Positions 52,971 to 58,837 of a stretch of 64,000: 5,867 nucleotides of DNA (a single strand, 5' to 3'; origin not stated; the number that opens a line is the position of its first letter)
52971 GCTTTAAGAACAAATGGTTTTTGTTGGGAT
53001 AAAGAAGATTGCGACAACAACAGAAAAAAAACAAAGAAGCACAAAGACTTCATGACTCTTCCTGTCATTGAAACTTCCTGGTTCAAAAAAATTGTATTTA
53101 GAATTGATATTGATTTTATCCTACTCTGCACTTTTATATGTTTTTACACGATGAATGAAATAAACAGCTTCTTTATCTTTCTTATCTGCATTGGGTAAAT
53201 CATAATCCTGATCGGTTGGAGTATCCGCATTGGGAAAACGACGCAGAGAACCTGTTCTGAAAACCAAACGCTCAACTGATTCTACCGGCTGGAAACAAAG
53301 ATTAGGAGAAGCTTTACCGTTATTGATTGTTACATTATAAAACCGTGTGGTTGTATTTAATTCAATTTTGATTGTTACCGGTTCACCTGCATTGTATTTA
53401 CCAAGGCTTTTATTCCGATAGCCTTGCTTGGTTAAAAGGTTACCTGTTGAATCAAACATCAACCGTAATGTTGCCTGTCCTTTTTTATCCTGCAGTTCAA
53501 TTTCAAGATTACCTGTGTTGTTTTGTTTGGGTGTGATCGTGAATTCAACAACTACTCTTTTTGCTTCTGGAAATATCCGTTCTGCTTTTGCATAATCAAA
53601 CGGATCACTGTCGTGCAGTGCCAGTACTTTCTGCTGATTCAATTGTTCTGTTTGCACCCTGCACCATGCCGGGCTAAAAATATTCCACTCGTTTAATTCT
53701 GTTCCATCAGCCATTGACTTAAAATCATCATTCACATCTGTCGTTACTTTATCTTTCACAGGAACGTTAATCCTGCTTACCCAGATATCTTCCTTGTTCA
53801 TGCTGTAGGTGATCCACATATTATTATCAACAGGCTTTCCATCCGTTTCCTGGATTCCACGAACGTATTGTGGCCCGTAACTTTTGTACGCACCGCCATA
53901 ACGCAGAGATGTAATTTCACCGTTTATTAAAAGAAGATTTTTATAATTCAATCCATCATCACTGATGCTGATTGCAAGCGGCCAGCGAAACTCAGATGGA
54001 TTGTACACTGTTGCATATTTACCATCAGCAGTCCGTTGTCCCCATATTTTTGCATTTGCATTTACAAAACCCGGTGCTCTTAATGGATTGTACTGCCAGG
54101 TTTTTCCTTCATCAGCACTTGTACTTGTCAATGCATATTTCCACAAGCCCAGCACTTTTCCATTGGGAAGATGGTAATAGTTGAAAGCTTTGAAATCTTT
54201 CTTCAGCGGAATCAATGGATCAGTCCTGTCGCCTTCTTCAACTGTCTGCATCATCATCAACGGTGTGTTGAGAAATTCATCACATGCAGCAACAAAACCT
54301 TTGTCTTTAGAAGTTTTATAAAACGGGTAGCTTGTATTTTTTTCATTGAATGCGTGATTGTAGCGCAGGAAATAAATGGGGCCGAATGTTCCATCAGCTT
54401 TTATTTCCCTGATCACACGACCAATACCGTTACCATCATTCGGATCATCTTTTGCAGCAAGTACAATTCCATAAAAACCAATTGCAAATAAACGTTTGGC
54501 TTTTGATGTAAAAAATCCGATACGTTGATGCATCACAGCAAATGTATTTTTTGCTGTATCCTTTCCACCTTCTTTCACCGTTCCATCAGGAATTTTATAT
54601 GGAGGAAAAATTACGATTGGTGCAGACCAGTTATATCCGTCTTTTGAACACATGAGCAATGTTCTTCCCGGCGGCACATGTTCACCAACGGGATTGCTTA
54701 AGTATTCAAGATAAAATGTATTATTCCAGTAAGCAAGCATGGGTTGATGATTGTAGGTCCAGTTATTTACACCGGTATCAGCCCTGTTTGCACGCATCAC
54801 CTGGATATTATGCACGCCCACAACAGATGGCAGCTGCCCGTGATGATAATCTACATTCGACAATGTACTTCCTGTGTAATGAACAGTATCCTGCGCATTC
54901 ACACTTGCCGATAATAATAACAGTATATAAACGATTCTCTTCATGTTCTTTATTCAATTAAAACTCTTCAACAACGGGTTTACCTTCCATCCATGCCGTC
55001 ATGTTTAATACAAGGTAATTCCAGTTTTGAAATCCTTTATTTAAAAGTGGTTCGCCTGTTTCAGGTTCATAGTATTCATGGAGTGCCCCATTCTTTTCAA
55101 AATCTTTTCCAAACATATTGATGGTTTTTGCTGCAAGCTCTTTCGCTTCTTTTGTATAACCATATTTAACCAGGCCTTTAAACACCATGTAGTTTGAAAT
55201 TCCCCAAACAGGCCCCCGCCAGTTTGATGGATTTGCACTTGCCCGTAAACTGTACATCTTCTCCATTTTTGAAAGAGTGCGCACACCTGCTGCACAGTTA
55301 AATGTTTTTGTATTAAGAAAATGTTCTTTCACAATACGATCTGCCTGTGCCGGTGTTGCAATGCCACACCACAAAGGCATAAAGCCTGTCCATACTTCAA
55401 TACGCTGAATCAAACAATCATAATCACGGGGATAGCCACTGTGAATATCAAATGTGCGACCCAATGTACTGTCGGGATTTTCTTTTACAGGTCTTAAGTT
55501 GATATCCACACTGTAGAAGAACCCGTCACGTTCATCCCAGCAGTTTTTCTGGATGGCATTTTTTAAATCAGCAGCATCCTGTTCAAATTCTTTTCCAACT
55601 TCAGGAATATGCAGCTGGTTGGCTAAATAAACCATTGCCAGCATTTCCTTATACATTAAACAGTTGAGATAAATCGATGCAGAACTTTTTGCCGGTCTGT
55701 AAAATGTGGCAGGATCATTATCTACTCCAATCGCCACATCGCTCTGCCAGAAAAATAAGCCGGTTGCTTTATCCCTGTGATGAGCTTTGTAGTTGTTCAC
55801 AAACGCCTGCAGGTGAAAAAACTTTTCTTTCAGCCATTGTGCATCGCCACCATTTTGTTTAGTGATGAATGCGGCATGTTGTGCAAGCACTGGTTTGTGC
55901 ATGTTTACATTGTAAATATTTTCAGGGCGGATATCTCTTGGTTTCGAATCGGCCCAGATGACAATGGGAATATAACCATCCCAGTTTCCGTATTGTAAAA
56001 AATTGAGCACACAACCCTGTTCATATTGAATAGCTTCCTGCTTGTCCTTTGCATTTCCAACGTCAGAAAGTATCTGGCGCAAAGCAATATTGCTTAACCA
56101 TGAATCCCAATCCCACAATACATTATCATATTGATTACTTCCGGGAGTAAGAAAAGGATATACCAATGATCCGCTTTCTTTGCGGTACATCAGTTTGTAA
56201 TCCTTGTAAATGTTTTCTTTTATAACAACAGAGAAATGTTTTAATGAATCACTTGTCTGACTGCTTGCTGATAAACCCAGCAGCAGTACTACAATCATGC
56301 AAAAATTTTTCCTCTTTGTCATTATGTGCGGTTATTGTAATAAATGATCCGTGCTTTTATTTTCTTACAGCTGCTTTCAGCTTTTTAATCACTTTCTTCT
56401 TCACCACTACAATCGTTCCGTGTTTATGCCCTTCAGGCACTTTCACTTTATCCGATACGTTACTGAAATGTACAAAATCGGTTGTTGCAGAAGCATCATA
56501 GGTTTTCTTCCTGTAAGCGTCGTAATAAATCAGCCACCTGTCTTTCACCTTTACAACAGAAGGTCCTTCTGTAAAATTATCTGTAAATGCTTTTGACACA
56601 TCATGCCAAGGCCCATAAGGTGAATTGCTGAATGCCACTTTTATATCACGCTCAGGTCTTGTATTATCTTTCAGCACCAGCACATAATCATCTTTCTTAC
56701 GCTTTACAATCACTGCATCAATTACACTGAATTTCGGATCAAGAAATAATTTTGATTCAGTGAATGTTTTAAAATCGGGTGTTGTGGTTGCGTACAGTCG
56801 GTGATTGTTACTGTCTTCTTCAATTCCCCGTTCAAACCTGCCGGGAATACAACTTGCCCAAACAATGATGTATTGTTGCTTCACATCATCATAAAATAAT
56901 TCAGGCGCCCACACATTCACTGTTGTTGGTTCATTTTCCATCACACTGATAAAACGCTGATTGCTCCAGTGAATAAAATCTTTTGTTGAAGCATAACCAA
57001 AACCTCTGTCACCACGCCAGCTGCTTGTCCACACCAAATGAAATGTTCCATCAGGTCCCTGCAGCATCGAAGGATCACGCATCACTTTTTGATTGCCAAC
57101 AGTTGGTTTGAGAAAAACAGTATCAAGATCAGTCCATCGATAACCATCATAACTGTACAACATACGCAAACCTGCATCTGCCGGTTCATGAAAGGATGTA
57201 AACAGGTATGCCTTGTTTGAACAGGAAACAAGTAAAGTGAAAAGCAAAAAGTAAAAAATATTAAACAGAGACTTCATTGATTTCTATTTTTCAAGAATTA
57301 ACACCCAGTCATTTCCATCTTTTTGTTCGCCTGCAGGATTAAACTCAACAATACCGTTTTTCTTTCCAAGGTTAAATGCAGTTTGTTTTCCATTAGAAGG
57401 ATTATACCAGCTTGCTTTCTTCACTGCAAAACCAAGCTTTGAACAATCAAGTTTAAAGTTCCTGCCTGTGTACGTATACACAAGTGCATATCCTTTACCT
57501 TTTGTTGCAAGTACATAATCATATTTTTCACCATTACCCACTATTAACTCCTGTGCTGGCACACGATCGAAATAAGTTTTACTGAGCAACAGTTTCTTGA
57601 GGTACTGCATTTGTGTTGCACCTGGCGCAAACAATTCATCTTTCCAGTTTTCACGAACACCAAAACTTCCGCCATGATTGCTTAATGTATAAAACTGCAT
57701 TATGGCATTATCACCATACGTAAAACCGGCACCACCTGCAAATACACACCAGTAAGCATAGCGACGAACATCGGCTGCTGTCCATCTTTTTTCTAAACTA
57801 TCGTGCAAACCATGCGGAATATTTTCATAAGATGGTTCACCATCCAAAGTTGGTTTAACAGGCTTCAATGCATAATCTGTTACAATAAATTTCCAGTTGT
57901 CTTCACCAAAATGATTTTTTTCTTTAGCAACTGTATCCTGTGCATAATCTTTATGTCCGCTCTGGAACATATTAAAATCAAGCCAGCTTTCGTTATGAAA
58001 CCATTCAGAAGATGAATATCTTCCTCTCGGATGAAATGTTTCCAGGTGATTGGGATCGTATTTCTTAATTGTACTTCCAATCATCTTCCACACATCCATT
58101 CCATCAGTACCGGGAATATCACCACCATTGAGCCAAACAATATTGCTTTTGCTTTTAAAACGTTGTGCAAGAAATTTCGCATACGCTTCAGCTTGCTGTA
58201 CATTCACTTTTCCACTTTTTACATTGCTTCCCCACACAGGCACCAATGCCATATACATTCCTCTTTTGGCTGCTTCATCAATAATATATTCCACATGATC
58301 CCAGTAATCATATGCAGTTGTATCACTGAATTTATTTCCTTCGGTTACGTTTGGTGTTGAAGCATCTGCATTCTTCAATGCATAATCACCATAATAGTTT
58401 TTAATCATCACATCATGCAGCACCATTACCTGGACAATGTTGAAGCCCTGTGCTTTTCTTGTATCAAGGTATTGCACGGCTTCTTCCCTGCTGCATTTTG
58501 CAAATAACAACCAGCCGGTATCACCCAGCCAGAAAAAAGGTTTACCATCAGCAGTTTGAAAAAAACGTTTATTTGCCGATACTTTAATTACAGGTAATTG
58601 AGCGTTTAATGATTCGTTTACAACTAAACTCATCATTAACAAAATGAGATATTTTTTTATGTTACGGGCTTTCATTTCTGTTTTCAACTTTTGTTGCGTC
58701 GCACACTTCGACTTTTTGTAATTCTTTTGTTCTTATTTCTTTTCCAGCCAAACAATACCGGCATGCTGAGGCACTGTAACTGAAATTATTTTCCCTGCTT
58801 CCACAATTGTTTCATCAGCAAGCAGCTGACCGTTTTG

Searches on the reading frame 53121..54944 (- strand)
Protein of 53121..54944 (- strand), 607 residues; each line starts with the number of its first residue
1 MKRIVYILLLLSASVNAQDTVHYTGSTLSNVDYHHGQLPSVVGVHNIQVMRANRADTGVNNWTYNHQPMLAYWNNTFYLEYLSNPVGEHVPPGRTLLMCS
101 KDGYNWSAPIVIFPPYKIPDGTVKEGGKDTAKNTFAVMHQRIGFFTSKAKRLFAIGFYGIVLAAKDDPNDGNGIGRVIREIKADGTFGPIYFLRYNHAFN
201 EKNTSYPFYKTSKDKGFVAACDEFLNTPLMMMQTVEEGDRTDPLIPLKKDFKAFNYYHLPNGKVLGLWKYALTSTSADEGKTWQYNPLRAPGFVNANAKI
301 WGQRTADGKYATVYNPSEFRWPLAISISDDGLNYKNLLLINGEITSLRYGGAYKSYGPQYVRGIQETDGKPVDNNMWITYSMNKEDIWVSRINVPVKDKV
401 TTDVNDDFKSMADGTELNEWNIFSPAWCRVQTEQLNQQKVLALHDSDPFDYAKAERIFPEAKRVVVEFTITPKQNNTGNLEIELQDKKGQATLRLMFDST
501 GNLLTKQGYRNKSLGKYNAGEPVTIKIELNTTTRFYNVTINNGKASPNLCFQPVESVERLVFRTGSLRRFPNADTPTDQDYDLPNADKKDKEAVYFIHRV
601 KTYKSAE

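Call 8: search_protein_families(library=pfam, proteins=[window:53121-54944:-])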
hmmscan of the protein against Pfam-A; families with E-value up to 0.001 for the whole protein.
window:53121-54944:- (607 aa): 3 families
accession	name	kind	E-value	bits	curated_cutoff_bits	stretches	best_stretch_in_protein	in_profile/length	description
PF24067.1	Beta-prop_BT_1020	-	1.2e-116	388.8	27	1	19-250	1-235/236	BT_1020-like, N-terminal beta propeller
PF22585.3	Sialidase-like_CBM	-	5.1e-62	208.8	27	1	420-579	1-156/156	Sialidase-like, CBM domain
PF13088.12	BNR_2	-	1e-08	35.4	31.4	1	270-342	185-256/277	BNR repeat-like domain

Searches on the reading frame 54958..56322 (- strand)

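Call 8: search_protein_families(library=pfam, proteins=[window:54958-56322:-])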
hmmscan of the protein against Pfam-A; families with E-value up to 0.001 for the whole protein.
window:54958-56322:- (454 aa): 4 families
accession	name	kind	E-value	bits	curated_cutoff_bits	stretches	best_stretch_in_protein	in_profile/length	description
PF22422.2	MGH1-like_GH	-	3.3e-39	135.9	27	1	69-431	4-353/356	Mannosylglycerate hydrolase MGH1-like glycoside hydrolase domain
PF01204.24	Trehalase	-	2.1e-18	67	21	1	207-421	297-479/512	Trehalase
PF03200.22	Glyco_hydro_63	-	6e-18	65.3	22.4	1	164-442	213-490/492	Glycosyl hydrolase family 63 C-terminal domain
PF17389.8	Bac_rhamnosid6H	-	0.00022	21.1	24.5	1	152-268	108-219/339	Bacterial alpha-L-rhamnosidase 6 hairpin glycosidase domain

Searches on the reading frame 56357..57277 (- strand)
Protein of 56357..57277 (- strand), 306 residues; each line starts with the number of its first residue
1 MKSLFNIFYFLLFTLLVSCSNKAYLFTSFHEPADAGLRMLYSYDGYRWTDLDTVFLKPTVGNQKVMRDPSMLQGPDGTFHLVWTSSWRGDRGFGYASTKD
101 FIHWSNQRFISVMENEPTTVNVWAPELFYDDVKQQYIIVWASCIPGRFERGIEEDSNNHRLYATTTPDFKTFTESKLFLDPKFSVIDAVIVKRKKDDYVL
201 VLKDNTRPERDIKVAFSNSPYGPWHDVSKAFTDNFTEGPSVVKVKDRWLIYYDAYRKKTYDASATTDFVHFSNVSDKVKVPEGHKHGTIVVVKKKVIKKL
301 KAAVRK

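Call 8: search_protein_families(library=pfam, proteins=[window:56357-57277:-])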
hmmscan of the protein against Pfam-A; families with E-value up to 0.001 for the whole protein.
window:56357-57277:- (306 aa): 2 families
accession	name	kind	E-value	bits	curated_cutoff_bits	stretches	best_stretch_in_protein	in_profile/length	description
PF22847.2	BT_3657-like_N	-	2e-08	34.6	27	1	30-111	33-117/168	Arabinosidase BT_3657-like, N-terminal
PF04616.20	Glyco_hydro_43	-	2.5e-05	24.2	32.2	1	65-290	9-230/288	Glycosyl hydrolases family 43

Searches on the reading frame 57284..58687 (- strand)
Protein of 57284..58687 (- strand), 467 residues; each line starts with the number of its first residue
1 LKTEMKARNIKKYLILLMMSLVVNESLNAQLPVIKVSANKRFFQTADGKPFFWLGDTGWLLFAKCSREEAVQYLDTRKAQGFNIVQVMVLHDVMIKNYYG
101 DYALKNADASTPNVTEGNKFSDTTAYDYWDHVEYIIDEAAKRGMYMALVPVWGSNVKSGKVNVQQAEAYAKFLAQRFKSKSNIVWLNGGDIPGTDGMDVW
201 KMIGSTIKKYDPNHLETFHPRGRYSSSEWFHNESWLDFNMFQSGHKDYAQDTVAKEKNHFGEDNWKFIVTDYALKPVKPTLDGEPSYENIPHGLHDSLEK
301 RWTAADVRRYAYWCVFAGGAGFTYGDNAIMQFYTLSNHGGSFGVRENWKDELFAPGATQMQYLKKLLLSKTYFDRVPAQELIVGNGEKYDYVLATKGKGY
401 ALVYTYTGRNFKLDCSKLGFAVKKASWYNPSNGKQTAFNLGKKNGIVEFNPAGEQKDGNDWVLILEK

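Call 28: search_protein_families(library=ncbifam, proteins=[window:57284-58687:-])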
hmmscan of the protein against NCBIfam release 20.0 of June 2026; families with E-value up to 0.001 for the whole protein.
window:57284-58687:- (467 aa): 0 families

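Call 29: search_protein_families(library=pfam, proteins=[window:57284-58687:-])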
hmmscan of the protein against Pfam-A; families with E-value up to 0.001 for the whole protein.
window:57284-58687:- (467 aa): 2 families
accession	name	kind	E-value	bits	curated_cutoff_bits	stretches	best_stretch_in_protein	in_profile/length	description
PF13204.13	Apiosidase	-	1.7e-112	376.6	26.5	1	37-373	1-319/320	Apiosidase-like, catalytic domain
PF12904.13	Collagen_bind_2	-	1.3e-27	95.9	22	1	376-466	1-92/92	Putative collagen-binding domain of a collagenase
